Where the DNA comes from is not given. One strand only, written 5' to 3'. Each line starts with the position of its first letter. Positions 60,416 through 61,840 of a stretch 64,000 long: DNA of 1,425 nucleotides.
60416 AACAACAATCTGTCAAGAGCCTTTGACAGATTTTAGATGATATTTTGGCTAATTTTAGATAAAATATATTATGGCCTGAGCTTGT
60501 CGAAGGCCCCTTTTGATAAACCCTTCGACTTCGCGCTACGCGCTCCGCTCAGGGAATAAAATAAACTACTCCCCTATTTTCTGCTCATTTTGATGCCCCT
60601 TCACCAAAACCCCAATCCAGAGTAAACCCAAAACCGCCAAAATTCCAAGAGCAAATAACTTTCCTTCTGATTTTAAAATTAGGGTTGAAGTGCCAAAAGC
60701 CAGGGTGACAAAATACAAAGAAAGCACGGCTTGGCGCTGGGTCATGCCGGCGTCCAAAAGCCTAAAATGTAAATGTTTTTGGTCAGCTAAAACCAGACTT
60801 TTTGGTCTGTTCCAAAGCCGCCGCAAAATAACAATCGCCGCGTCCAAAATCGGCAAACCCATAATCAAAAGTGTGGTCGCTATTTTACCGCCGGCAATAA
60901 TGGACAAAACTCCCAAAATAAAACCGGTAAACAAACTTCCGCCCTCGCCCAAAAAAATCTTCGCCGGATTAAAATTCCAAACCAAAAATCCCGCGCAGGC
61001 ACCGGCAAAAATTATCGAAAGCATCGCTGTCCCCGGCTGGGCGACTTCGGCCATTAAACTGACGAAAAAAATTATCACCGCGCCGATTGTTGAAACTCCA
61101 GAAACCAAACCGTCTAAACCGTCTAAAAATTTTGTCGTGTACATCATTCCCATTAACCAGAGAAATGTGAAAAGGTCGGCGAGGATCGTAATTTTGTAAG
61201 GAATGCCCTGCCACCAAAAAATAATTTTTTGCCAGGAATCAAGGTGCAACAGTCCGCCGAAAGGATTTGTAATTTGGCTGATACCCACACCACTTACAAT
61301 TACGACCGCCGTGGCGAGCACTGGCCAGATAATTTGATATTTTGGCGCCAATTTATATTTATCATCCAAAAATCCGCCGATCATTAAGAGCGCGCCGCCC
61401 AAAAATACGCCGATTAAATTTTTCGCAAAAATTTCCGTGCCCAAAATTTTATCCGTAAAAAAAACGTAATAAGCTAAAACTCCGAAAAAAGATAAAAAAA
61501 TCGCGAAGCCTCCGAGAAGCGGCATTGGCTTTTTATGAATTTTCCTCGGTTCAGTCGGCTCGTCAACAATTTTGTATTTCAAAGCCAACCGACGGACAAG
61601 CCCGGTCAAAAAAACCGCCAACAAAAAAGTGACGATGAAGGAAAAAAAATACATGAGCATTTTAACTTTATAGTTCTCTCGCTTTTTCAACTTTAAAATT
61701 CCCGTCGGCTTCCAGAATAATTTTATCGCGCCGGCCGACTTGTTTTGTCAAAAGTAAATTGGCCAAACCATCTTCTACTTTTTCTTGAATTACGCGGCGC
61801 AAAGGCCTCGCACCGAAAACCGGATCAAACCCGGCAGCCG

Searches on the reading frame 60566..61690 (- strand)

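Call 69: search_protein_families(library=pfam, proteins=[window:60566-61690:-], max_evalue=0.01)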
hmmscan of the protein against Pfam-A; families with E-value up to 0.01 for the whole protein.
window:60566-61690:- (374 aa): 2 families
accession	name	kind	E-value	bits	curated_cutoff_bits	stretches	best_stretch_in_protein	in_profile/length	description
PF00953.26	Glycos_transf_4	-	1.9e-29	103.1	27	1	93-266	2-159/160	Glycosyl transferase family 4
PF00335.26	Tetraspanin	-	0.008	16.3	32.1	1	9-73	1-67/225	Tetraspanin family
